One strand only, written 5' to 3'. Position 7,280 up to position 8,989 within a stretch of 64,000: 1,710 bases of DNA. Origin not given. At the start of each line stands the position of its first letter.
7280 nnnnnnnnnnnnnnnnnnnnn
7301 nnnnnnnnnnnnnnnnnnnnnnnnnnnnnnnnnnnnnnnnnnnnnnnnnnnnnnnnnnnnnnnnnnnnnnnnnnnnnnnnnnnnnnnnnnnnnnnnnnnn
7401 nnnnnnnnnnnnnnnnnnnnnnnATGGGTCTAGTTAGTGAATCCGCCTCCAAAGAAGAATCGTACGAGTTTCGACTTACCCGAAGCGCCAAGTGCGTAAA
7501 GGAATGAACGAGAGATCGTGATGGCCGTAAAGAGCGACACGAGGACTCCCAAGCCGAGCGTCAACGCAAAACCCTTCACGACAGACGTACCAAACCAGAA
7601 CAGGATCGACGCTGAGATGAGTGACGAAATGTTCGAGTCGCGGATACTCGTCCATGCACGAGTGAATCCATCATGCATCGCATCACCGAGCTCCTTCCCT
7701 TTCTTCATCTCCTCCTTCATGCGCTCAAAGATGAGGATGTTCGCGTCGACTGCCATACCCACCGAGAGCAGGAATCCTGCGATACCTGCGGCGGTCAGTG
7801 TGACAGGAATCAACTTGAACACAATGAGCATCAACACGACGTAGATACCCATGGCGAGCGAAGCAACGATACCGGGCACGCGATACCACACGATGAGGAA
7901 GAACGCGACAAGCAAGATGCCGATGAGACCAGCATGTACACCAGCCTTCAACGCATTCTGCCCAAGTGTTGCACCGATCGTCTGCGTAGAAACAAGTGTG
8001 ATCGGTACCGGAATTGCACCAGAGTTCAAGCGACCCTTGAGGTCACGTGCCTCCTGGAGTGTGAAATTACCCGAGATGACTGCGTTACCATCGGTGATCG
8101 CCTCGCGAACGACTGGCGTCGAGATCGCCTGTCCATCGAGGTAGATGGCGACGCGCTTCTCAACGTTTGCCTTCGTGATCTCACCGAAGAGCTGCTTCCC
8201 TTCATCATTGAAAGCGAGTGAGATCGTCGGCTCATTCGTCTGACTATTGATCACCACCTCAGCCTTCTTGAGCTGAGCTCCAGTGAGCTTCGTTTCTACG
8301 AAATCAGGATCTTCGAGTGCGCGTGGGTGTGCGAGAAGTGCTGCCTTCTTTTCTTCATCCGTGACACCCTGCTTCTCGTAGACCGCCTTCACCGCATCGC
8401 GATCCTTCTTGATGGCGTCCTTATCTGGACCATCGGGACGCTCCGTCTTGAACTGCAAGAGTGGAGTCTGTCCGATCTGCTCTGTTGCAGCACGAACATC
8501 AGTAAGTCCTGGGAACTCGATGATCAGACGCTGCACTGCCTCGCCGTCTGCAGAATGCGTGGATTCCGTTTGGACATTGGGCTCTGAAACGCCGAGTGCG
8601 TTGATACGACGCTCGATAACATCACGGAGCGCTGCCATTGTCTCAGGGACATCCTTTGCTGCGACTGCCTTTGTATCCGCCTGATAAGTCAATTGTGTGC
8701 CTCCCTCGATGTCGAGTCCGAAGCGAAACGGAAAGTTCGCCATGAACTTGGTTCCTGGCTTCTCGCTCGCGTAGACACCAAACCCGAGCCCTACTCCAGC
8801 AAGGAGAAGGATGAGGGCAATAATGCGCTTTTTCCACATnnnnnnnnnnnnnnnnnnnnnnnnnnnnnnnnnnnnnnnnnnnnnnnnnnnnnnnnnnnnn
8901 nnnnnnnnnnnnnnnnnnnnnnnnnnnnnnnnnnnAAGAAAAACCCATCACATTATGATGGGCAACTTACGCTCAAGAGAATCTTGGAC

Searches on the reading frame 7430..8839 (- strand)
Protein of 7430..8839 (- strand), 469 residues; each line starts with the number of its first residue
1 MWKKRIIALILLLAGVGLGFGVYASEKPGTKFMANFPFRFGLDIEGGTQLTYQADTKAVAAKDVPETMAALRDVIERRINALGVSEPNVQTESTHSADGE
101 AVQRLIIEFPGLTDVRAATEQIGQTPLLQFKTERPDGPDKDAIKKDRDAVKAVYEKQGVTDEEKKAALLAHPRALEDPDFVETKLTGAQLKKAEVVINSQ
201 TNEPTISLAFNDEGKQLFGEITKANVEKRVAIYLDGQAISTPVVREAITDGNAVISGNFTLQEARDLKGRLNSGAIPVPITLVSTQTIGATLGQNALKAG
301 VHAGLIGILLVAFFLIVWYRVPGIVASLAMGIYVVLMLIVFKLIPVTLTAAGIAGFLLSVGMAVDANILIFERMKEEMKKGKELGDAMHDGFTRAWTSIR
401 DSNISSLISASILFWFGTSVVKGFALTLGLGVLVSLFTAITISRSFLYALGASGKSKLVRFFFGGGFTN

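Call 38: find_homologous_proteins(query=window:7430-8839:-, max_evalue=1e-40)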
Query window:7430-8839:- (469 aa): 7999 proteins with E <= 1e-40 among 8000 candidates; the best 120 are listed.
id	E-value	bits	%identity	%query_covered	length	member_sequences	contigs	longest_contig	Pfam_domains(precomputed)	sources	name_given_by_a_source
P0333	0.0e+0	1013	100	100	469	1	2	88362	PF21760.4,PF03176.22,PF22599.3,PF02355.23,PF07549.20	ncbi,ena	-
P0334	5.9e-275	930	91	100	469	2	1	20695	PF21760.4,PF03176.22,PF22599.3,PF02355.23,PF07549.20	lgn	-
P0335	2.3e-273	925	91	100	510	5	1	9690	PF21760.4,PF03176.22,PF22599.3,PF02355.23,PF07549.20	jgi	jgi:protein-export membrane protein SecD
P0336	5.2e-232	788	76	100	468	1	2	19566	PF21760.4,PF03176.22,PF22599.3,PF02355.23,PF07549.20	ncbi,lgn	-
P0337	1.1e-231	787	77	99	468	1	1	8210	PF21760.4,PF03176.22,PF22599.3,PF02355.23,PF07549.20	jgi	jgi:preprotein translocase subunit SecD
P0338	3.5e-230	782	76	100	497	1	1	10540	PF21760.4,PF03176.22,PF22599.3,PF02355.23,PF07549.20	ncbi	-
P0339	2.7e-229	779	77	99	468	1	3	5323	PF21760.4,PF03176.22,PF22599.3,PF02355.23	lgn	-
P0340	4.8e-228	775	76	99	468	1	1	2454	PF21760.4,PF03176.22,PF22599.3,PF02355.23,PF07549.20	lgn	-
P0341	2.5e-227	773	74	100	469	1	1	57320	PF21760.4,PF03176.22,PF22599.3,PF02355.23,PF07549.20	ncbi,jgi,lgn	jgi:preprotein translocase subunit SecD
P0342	6.1e-200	683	65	99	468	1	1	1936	PF21760.4,PF03176.22,PF22599.3,PF02355.23,PF07549.20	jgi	jgi:preprotein translocase subunit SecD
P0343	2.9e-199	680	66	99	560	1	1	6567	PF21760.4,PF03176.22,PF22599.3,PF02355.23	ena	-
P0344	5.7e-199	680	66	99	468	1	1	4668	PF21760.4,PF03176.22,PF22599.3,PF02355.23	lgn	-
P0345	7.1e-199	679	65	99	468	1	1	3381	PF21760.4,PF03176.22,PF22599.3,PF02355.23,PF07549.20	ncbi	-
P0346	1.7e-198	678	65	99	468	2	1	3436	PF21760.4,PF03176.22,PF22599.3,PF02355.23,PF07549.20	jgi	jgi:protein-export membrane protein SecD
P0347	3.0e-198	677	65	99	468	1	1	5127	PF21760.4,PF03176.22,PF22599.3,PF02355.23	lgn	-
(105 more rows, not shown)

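Call 39: find_encoding_contigs(protein=P0341, flank=7000, max_places=1)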
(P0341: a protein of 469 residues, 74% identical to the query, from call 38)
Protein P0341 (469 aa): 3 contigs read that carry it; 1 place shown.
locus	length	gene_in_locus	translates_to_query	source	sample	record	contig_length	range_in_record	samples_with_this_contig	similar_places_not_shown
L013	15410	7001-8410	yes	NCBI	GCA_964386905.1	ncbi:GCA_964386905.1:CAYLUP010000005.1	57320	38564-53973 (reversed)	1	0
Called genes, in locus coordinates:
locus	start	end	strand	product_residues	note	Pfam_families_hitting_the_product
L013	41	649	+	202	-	-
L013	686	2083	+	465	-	PF00092:VWA, PF13519:VWA_2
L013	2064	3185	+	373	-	PF01098:FTSW_RODA_SPOVE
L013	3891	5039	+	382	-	PF13439:Glyco_transf_4, PF13477:Glyco_trans_4_2 (faint), PF13579:Glyco_trans_4_4, PF20706:GT4-conflict, PF00534:Glycos_transf_1, PF13692:Glyco_trans_1_4, PF13524:Glyco_trans_1_2 (weak)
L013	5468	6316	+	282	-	PF00763:THF_DHG_CYH, PF02882:THF_DHG_CYH_C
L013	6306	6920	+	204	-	PF01569:PAP2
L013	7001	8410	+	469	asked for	PF07549:Sec_GG (weak), PF21760:SecD_1st, PF22599:SecDF_P1_head, PF02355:SecD_SecF_C, PF03176:MMPL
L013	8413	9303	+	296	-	PF02355:SecD_SecF_C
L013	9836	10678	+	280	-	-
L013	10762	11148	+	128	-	PF00072:Response_reg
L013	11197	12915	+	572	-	PF05157:MshEN, PF00437:T2SSE, PF13401:AAA_22 (faint)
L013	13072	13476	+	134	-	PF00072:Response_reg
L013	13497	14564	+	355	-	PF00437:T2SSE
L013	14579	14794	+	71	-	-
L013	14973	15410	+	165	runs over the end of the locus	PF00466:Ribosomal_L10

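Call 40: find_encoding_contigs(protein=P0336, flank=7000, max_places=1)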
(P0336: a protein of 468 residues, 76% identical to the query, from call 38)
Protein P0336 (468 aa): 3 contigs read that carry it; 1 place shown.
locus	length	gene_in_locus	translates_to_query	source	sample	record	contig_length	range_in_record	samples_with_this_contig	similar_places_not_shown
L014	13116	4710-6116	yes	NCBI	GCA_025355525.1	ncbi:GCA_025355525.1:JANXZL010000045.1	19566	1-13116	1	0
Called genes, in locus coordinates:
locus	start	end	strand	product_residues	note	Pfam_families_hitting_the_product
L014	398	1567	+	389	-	PF13439:Glyco_transf_4, PF13477:Glyco_trans_4_2 (weak), PF13579:Glyco_trans_4_4, PF00534:Glycos_transf_1, PF20706:GT4-conflict, PF13692:Glyco_trans_1_4, PF13524:Glyco_trans_1_2 (weak)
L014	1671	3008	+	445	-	PF02397:Bac_transf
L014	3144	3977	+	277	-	PF00763:THF_DHG_CYH, PF02882:THF_DHG_CYH_C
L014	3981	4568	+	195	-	PF01569:PAP2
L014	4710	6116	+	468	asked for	PF07549:Sec_GG (weak), PF21760:SecD_1st, PF22599:SecDF_P1_head, PF02355:SecD_SecF_C, PF03176:MMPL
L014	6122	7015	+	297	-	PF02355:SecD_SecF_C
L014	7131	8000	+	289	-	-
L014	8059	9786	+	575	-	PF05157:MshEN, PF00437:T2SSE, PF13173:AAA_14 (faint)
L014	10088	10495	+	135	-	PF00072:Response_reg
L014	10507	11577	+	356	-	PF00437:T2SSE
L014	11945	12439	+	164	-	PF00466:Ribosomal_L10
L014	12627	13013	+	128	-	PF16320:Ribosomal_L12_N, PF00542:Ribosomal_L12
